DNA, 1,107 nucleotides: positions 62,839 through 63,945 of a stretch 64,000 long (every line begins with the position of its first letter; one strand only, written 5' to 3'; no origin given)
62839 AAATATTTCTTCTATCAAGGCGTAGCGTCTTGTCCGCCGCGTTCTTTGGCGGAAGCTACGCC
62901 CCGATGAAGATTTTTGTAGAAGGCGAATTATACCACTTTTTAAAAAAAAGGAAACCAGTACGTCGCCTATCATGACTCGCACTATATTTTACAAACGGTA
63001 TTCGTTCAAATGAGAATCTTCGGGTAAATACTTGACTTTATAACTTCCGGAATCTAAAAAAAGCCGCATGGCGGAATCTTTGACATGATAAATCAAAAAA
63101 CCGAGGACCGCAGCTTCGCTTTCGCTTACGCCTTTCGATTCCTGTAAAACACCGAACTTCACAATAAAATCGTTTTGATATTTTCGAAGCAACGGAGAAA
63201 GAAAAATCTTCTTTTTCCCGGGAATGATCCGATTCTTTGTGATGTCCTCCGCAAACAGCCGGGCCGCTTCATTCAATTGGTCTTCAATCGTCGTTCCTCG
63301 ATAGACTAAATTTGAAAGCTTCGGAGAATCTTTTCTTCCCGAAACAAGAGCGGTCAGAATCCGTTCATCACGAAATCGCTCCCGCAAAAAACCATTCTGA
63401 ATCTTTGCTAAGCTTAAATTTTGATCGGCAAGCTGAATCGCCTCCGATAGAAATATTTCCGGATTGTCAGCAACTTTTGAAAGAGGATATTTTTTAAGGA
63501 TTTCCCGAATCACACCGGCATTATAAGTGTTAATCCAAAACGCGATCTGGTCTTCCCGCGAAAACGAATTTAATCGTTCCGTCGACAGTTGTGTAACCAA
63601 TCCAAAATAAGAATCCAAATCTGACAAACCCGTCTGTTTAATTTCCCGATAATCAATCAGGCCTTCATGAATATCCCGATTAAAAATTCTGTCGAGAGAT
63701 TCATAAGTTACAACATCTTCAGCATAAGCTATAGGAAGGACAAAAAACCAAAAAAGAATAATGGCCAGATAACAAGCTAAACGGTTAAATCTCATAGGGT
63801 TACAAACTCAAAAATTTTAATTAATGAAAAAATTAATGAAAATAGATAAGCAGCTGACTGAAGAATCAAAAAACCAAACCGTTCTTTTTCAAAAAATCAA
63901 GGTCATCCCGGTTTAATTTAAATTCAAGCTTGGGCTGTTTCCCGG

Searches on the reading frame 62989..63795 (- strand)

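Call 96: search_protein_families(library=pfam, proteins=[window:62989-63795:-], max_evalue=0.0001)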
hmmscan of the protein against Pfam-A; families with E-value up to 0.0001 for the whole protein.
window:62989-63795:- (268 aa): 1 family
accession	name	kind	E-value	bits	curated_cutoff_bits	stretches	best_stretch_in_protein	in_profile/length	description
PF04784.19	DUF547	-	8.4e-21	74.7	27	1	76-181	2-124/125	Protein of unknown function, DUF547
